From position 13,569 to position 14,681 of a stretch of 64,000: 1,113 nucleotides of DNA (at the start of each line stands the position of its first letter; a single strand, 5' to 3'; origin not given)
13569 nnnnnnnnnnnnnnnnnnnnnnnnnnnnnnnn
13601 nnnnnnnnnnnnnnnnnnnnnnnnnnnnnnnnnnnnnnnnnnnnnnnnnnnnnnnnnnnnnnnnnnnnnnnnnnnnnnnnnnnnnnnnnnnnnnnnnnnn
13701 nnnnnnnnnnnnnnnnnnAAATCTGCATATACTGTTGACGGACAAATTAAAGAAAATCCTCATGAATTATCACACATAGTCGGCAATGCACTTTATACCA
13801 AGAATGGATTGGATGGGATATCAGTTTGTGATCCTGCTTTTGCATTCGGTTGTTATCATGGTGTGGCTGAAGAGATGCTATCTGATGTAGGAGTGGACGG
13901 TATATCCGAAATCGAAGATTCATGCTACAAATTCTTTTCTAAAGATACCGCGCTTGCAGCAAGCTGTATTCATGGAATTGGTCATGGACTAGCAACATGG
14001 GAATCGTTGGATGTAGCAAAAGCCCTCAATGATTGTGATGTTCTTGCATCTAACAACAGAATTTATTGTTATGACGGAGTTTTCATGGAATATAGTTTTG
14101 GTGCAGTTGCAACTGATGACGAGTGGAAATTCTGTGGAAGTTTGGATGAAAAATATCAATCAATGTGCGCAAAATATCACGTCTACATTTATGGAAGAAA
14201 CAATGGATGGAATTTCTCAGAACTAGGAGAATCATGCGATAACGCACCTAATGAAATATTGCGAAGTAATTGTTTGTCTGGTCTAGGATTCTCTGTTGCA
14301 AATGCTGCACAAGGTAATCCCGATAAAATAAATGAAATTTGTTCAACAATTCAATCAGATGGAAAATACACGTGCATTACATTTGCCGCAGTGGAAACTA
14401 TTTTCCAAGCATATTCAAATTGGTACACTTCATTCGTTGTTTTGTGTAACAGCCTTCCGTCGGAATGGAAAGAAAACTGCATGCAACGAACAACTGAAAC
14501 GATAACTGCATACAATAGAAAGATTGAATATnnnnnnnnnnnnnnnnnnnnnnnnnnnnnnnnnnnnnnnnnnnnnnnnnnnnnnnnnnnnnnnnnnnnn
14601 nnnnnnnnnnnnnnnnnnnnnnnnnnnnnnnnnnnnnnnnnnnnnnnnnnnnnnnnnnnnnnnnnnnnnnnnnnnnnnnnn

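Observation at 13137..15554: Paralogous secreted Cys/His-rich module (HExxH ... CYHG ... CxHGxGH ... GVFME), present twice here after a cupredoxin-like domain and once more at 31647-32813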

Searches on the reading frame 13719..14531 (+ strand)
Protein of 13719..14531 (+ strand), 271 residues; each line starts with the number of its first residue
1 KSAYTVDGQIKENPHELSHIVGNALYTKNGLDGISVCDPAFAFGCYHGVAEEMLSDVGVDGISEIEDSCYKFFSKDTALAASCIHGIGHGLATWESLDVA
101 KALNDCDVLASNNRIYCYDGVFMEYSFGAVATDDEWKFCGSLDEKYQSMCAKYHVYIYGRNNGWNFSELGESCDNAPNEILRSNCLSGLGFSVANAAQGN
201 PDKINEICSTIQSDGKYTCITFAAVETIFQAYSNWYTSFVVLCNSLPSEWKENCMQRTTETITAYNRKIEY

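Call 45: search_protein_families(library=pfam, alignment_id=A3, max_evalue=0.5)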
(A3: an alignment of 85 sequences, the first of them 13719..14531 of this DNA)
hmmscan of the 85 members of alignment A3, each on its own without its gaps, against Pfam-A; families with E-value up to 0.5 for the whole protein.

A. member 1, window:13719-14531:+ (271 aa): 1 family
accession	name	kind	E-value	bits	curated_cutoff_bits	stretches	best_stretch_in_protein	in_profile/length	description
PF19820.4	DUF6303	-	0.019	15.2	25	0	154-198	15-60/93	Family of unknown function (DUF6303)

B. families by the number of members that match (of 85 scanned): 41 families (the first 25 are shown)
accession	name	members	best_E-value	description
PF13473.12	Cupredoxin_1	17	4.2e-08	Cupredoxin-like domain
PF00127.26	Copper-bind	11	0.011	Copper binding proteins, plastocyanin/azurin family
PF15083.11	Colipase-like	2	0.024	Colipase-like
PF20130.4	DUF6520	2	0.042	Family of unknown function (DUF6520)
PF09488.16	Osmo_MPGsynth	2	0.065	Mannosyl-3-phosphoglycerate synthase (osmo_MPGsynth)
PF00143.24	Interferon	1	0.0012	Interferon alpha/beta domain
PF06687.17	SUR7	1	0.01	SUR7/PalI family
PF05185.22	PRMT5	1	0.012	PRMT5 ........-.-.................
PF11983.13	FtsA_C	1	0.014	Cell division protein FtsA, C-terminal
PF19820.4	DUF6303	1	0.019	Family of unknown function (DUF6303)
PF12115.13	Salp15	1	0.048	Salivary protein of 15kDa inhibits CD4+ T cell activation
PF23774.1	TPR_GEMI5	1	0.049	GEMI5 TPR domain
PF02102.21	Peptidase_M35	1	0.049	Deuterolysin metalloprotease (M35) family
PF12612.13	TFCD_C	1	0.061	Tubulin folding cofactor D C terminal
PF01617.23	Surface_Ag_2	1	0.065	Surface antigen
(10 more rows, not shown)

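Call 48: search_protein_representatives(alignment_id=A3)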
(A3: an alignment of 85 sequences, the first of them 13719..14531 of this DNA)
Query: 85 sequences, 398 profile positions. Proteins with E-value up to 0.001 (for the whole library): 7577; up to 1e-10: 6267; up to 1e-30: 2657. The best 150 are listed.
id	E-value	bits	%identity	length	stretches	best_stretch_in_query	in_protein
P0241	0.0e+00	1051.5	-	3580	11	102-395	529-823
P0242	2.1e-213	725.0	-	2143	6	101-394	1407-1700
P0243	3.2e-208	708.0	-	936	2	29-396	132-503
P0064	1.2e-204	696.2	-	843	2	37-397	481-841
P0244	1.9e-180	616.5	-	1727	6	104-394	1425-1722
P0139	2.6e-166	570.0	-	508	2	44-396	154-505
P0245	5.1e-164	562.4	-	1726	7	103-300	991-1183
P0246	8.9e-162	555.0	-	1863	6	44-297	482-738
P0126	4.4e-151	519.8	-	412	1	3-395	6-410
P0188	6.4e-142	489.6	-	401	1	12-397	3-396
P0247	1.5e-141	488.4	-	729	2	59-395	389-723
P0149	2.3e-140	484.5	-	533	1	32-397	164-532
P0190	1.1e-138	478.9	-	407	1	11-396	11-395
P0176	7.7e-138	476.2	-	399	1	12-397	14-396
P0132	6.4e-137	473.2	-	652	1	39-396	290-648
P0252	1.3e-124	432.6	-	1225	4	70-396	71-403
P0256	4.3e-121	421.1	-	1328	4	102-394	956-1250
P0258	3.1e-120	418.3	-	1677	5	46-296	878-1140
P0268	1.6e-112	392.8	-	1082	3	29-396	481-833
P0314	1.9e-92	326.8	-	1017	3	70-396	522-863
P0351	2.8e-80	286.6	-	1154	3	88-396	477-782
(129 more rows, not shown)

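Call 49: search_protein_families(library=pfam, proteins=[P0241, P0242, P0244, P0245], max_evalue=0.001)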
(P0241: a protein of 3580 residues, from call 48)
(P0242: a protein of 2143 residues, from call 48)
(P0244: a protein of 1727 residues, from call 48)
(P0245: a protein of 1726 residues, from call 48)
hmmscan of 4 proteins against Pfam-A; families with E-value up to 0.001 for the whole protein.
P0241 (3580 aa): 4 families
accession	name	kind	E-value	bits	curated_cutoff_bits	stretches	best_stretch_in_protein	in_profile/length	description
PF00933.27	Glyco_hydro_3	-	6e-61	207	27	1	3093-3402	2-315/316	Glycosyl hydrolase family 3 N terminal domain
PF01816.23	LRV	-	4.5e-10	39.7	21.6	0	3438-3463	1-26/26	Leucine rich repeat variant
PF02985.28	HEAT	-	0.00026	21.4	23.5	0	3427-3446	3-22/31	HEAT repeat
PF13646.12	HEAT_2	-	0.00091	19.9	27.7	0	3505-3566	3-74/88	HEAT repeats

P0242 (2143 aa): 0 families

P0244 (1727 aa): 0 families

P0245 (1726 aa): 0 families

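Call 50: search_protein_families(library=pfam, proteins=[P0246, P0258, P0256, P0252, P0351, P0268, P0314], max_evalue=0.001)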
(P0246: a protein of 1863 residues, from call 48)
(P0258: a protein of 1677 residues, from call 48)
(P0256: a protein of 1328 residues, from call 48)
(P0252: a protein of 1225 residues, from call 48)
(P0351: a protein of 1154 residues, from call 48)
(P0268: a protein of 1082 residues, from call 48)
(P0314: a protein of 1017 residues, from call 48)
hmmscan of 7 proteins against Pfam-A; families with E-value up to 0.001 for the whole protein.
P0246 (1863 aa): 0 families

P0258 (1677 aa): 1 family
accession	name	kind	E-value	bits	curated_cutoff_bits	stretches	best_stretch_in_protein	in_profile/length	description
PF14312.12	FG-GAP_2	-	1.7e-48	163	23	5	1391-1424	13-49/49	FG-GAP repeat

P0256 (1328 aa): 0 families

P0252 (1225 aa): 0 families

P0351 (1154 aa): 0 families

P0268 (1082 aa): 2 families
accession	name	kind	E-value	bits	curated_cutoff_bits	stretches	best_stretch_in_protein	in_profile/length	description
PF13473.12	Cupredoxin_1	-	6.2e-12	45.9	27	1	991-1081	20-104/104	Cupredoxin-like domain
PF00127.26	Copper-bind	-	2e-08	35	21.2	0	871-949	13-83/99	Copper binding proteins, plastocyanin/azurin family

P0314 (1017 aa): 0 families

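Call 51: find_related_loci(query=A3, collection=genome_contigs, flank=4000)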
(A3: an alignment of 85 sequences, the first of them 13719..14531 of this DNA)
Query A3 (271 aa) in genome_contigs; peptide patterns used: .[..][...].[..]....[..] (x = any residue, [..] = any of these).
462 stretches matched a pattern; 451 encode a relative of the query (tblastn E <= 1e-3); the best 80 are kept; 80 distinct loci.
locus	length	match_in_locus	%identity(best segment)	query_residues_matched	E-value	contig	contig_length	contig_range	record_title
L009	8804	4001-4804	54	1-269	7e-101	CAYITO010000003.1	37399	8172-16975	MAG TPA_asm: uncultured archaeon isolate ERP119705_co6_956 genome assembly, contig: NODE_960_length_37399_cov_6.881748,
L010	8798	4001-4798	56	4-269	4e-100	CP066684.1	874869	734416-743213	MAG: Candidatus Aenigmatarchaeota archaeon isolate NC_groundwater_134_Ag_S-0.1um_56_17 chromosome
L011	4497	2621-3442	50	1-269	1e-98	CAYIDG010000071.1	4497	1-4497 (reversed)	MAG TPA_asm: uncultured archaeon isolate ERP119705_co1_846 genome assembly, contig: NODE_35668_length_4497_cov_4.385637,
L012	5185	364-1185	50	1-269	4e-96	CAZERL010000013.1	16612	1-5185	MAG TPA_asm: uncultured archaeon isolate SRP178908_co1_104 genome assembly, contig: NODE_2265_length_16612_cov_11.000664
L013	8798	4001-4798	50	3-267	2e-92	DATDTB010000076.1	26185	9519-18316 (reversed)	MAG TPA_asm: archaeon isolate SMAG_U8019 k141_296594, whole genome shotgun sequence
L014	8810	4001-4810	48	1-270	6e-86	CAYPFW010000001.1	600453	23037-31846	MAG TPA_asm: uncultured archaeon isolate ERP125453_co1_90 genome assembly, contig: NODE_2_length_600453_cov_19.352196, w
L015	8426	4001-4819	45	1-267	2e-75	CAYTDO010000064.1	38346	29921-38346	MAG TPA_asm: uncultured Methanosarcinales archaeon isolate binchicken_co203_461 genome assembly, contig: k141_357215, wh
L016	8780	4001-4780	45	1-255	8e-71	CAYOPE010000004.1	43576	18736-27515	MAG TPA_asm: uncultured Candidatus Saccharibacteria bacterium isolate SRP273308_co1_413 genome assembly, contig: NODE_82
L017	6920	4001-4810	41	1-262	2e-65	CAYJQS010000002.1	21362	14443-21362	MAG TPA_asm: uncultured Candidatus Saccharibacteria bacterium isolate ERP125453_co1_243 genome assembly, contig: NODE_23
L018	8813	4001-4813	42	1-265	1e-64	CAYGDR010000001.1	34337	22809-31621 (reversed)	MAG TPA_asm: uncultured Candidatus Saccharibacteria bacterium isolate ERP113451_co3_35 genome assembly, contig: NODE_841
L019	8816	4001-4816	41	1-264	7e-62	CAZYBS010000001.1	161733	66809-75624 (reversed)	MAG TPA_asm: uncultured Candidatus Saccharibacteria bacterium isolate SRP178908_co1_81 genome assembly, contig: NODE_30_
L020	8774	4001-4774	41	1-246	2e-57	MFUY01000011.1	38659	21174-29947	MAG: Candidatus Nomurabacteria bacterium RIFCSPLOWO2_01_FULL_41_12 rifcsplowo2_01_scaffold_1862, whole genome shotgun se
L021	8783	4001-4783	40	2-255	3e-55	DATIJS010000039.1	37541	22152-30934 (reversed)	MAG TPA_asm: Candidatus Saccharimonadales bacterium isolate SMAG_U15697 k141_575416, whole genome shotgun sequence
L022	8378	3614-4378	37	15-265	5e-53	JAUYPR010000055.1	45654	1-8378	MAG: bacterium isolate C4_metabat.bin.46 C4_k141_503519, whole genome shotgun sequence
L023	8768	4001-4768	38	15-268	9e-53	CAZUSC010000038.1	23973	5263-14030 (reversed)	MAG TPA_asm: uncultured Candidatus Saccharibacteria bacterium isolate binchicken_co203_424 genome assembly, contig: k141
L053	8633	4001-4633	30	8-209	5e-26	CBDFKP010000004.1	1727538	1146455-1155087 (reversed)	MAG: Dehalococcoidia bacterium isolate 54f7828e-2c5e-4b54-8adc-feff5b35415e genome assembly, contig: contig_4, whole gen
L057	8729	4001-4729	26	6-219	2e-24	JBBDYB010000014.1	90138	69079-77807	MAG: Gemmatimonadales bacterium isolate LejiaD_68_345 Lejia_D_498_length_90138_cov_199, whole genome shotgun sequence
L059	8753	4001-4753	26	6-228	2e-23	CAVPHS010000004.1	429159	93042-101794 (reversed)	MAG: uncultured Gemmatimonadales bacterium isolate MFD10007.bin.1.48 genome assembly, contig: contig_61871, whole genome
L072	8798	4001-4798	25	15-254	2e-21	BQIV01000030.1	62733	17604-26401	MAG: Nitrospirales bacterium NPIRA02 DNA, sequence30, whole genome shotgun sequence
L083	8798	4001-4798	26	7-254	8e-21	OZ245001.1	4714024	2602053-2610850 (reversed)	MAG: Nitrospirales bacterium isolate bac9a1a3-9b3b-4908-8e4e-8c10ff1519cc genome assembly, chromosome: 1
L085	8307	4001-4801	25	15-258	1e-20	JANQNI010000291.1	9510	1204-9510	MAG: Thermoplasmatota archaeon isolate PL25a_bin.104 k99_1390540, whole genome shotgun sequence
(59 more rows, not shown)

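Call 56: search_protein_families(library=pfam, proteins=[L053:1257-2177:-, L053:2337-3014:+, L053:3025-3399:+, L053:4929-5429:-, L053:5529-8003:-, L059:773-1672:+, L059:1923-2972:+, L059:3041-3622:+, L059:4989-6035:+, L059:5615-8419:+], max_evalue=0.001)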
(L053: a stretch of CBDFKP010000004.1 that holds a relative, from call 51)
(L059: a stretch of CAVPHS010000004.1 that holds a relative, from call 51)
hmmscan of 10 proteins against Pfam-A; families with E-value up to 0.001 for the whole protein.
L053:1257-2177:- (306 aa): 1 family
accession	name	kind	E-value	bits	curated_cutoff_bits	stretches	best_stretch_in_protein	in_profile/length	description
PF00296.26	Bac_luciferase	-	1.5e-60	205.7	27.9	1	20-245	20-245/314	Luciferase-like monooxygenase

L053:2337-3014:+ (225 aa): 1 family
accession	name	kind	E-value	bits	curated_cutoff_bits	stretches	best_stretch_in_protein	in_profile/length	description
PF14114.12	DUF4286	-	0.00072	20.2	25.8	0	121-156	9-44/100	Domain of unknown function (DUF4286)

L053:3025-3399:+ (124 aa): 1 family
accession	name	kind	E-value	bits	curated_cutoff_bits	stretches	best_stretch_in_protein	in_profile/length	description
PF04075.20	F420H2_quin_red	-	1.1e-07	32.5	22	1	7-94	18-105/130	F420H(2)-dependent quinone reductase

L053:4929-5429:- (166 aa): 1 family
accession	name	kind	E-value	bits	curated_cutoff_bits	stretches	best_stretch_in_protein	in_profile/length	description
PF01584.24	CheW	-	8.7e-42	142.5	23.5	1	13-147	1-135/138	CheW-like domain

L053:5529-8003:- (824 aa): 7 families
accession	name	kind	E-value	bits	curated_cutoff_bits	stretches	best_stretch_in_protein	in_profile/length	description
PF05227.19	CHASE3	-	1.1e-50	171.6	28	2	45-169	4-122/138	CHASE3 domain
PF00015.26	MCPsignal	-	9e-49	166.1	34.6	1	542-725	2-171/172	Methyl-accepting chemotaxis protein (MCP) signalling domain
PF00672.30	HAMP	-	8.4e-18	64.9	25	2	346-398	1-53/53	HAMP domain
PF06103.16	DUF948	-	3.3e-05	24.4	37.2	0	427-505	9-87/89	Bacterial protein of unknown function (DUF948)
PF10046.14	BLOC1_2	-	7e-05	23.6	33.4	0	629-712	5-88/96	Biogenesis of lysosome-related organelles complex-1 subunit 2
PF06160.17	EzrA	-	0.0004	19.3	39.6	0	627-799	195-367/557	Septation ring formation regulator, EzrA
PF07889.17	DUF1664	-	0.0008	19.9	34.6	0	625-702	44-121/124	Protein of unknown function (DUF1664)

L059:773-1672:+ (299 aa): 2 families
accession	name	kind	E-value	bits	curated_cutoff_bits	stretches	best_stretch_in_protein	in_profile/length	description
PF00781.29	DAGK_cat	-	1.3e-32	112.5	23.6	1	4-130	2-125/125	Diacylglycerol kinase catalytic domain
PF19279.4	YegS_C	-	5.1e-25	88.5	27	1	138-279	2-142/158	YegS C-terminal NAD kinase beta sandwich-like domain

L059:1923-2972:+ (349 aa): 1 family
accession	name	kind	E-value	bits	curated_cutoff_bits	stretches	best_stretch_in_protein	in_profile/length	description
PF01177.27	Asp_Glu_race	-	3e-27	96.2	31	1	107-296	20-207/211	Asp/Glu/Hydantoin racemase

L059:3041-3622:+ (193 aa): 0 families

L059:4989-6035:+ (348 aa): 1 family
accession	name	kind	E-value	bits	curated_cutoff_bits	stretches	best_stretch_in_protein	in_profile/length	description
PF01791.15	DeoC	-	2.3e-18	67.1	23.8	1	80-296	2-205/229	DeoC/LacD family aldolase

L059:5615-8419:+ (934 aa): 3 families
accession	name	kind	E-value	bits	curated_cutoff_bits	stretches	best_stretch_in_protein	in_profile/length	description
PF00171.27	Aldedh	-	2.4e-197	656.5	23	2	183-628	1-458/461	Aldehyde dehydrogenase family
PF05893.19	LuxC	-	1.8e-09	37.4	21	1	291-474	79-267/401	Acyl-CoA reductase (LuxC)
PF07368.16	DUF1487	-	3.2e-07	30.5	23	0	415-470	8-61/215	Protein of unknown function (DUF1487)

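Call 57: search_protein_families(library=pfam, proteins=[L083:1874-3589:+, L083:5066-8029:-, L072:1332-2264:+, L072:5055-5717:+, L072:5743-6639:-, L072:6636-7478:-, L085:3086-4903:+, L085:4913-6985:-, L057:4776-6014:+, L057:5902-8433:+], max_evalue=0.001)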
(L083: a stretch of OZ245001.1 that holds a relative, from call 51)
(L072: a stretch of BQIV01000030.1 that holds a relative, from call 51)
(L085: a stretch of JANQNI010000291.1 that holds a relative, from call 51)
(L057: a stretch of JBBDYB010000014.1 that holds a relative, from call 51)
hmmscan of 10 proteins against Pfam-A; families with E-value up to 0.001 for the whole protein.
L083:1874-3589:+ (571 aa): 15 families
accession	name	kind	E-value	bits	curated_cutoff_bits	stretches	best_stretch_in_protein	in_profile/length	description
PF07719.23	TPR_2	-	2e-15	56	27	0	66-99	1-34/34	Tetratricopeptide repeat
PF13432.12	TPR_16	-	5.6e-14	52.7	32.7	2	71-126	2-57/65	Tetratricopeptide repeat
PF14559.12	TPR_19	-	2.2e-13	50.8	25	2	111-170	2-61/68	Tetratricopeptide repeat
PF00515.34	TPR_1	-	1.1e-11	44.4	27.8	0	137-166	4-33/34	Tetratricopeptide repeat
PF13424.12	TPR_12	-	1.2e-10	41.9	30.1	1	68-129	5-74/77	Tetratricopeptide repeat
PF12895.13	ANAPC3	-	3.1e-09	37.4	27.2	1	79-158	2-80/82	Anaphase-promoting complex, cyclosome, subunit 3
PF23914.1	TPR_CcmH_CycH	-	5.1e-07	30.1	42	1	97-193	47-146/158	Cytochrome c-type biogenesis protein H TPR domain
PF13174.12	TPR_6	-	8.4e-07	29.7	26.3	0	104-133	4-33/33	Tetratricopeptide repeat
PF13428.12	TPR_14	-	1.3e-06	28.9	23.5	0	102-141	3-42/44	Tetratricopeptide repeat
PF13371.12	TPR_9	-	1.5e-05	25.3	35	0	77-132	6-61/73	Tetratricopeptide repeat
PF13181.12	TPR_8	-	4.4e-05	23.7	25.7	0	136-166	3-33/34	Tetratricopeptide repeat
PF21545.3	T7SS_EccA1_N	-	4.4e-05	23.3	27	0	65-201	98-238/272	T7SS, ESX-1 secretion system protein EccA1, N-terminal domain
PF07219.19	HemY_N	-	0.00013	22.4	31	0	36-99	29-92/107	HemY protein N-terminus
PF13414.12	TPR_11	-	0.00015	21.8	26.8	0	77-114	5-42/42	TPR repeat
PF25062.1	ARM_TT21_N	-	0.00083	19.6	40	0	79-197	7-129/222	Tetratricopeptide repeat protein 21 N-terminal ARM repeat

L083:5066-8029:- (987 aa): 1 family
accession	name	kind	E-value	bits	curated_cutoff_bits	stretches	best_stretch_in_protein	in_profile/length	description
PF04773.18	FecR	-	8.5e-07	29.8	24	1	89-171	1-83/97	FecR protein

L072:1332-2264:+ (310 aa): 4 families
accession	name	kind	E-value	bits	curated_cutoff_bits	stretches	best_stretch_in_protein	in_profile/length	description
PF12146.15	Hydrolase_4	-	2.9e-14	53.4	27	1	87-203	5-126/239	Serine aminopeptidase, S33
PF02129.25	Peptidase_S15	-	4.7e-09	36.8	23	0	100-172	39-111/262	X-Pro dipeptidyl-peptidase (S15 family)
PF00561.26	Abhydrolase_1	-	2e-08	34.6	25.8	1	88-168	2-81/245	alpha/beta hydrolase fold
PF12697.13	Abhydrolase_6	-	2.5e-07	32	26.3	1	107-288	19-212/217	Alpha/beta hydrolase family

L072:5055-5717:+ (220 aa): 0 families

L072:5743-6639:- (298 aa): 2 families
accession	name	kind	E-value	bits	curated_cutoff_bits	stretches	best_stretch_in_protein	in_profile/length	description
PF14743.12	DNA_ligase_OB_2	-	9.4e-28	96.5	28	1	228-293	1-66/66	DNA ligase OB-like domain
PF01068.26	DNA_ligase_A_M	-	2.8e-08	34.1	26.2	1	60-214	22-204/204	ATP dependent DNA ligase domain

L072:6636-7478:- (280 aa): 1 family
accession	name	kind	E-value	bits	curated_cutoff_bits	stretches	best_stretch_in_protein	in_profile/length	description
PF00248.27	Aldo_ket_red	-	1e-31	110.6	24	1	21-278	16-289/291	Aldo/keto reductase family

L085:3086-4903:+ (605 aa): 0 families

L085:4913-6985:- (690 aa): 3 families
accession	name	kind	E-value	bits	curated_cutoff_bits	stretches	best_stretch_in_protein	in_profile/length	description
PF02129.25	Peptidase_S15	-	3.2e-49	168.4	23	1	163-428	3-261/262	X-Pro dipeptidyl-peptidase (S15 family)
PF08530.16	PepX_C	-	9.4e-15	55.5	22.5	1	477-644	5-181/217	X-Pro dipeptidyl-peptidase C-terminal non-catalytic domain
PF00326.27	Peptidase_S9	-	2.6e-08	34.1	22.6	1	204-294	10-107/213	Prolyl oligopeptidase family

L057:4776-6014:+ (412 aa): 1 family
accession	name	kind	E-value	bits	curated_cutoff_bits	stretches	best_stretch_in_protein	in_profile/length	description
PF01791.15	DeoC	-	3.8e-16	59.8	23.8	1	148-357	4-202/229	DeoC/LacD family aldolase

L057:5902-8433:+ (843 aa): 3 families
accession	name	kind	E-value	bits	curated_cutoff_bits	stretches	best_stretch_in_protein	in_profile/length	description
PF00171.27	Aldedh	-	3e-200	666.1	23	2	81-526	1-458/461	Aldehyde dehydrogenase family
PF07368.16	DUF1487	-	7.7e-09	35.8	23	0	446-495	120-170/215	Protein of unknown function (DUF1487)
PF05893.19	LuxC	-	9.2e-09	35.1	21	1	189-371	79-266/401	Acyl-CoA reductase (LuxC)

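Call 83: find_related_loci(query=A3, collection=viral_contigs, flank=3000)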
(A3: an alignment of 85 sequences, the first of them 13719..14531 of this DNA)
Query A3 (271 aa) in viral_contigs; peptide patterns used: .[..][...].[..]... (x = any residue, [..] = any of these).
2 stretches matched a pattern; 1 encode a relative of the query (tblastn E <= 1e-3); 1 distinct loci.
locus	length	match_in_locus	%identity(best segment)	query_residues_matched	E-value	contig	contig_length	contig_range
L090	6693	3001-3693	26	15-229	1e-15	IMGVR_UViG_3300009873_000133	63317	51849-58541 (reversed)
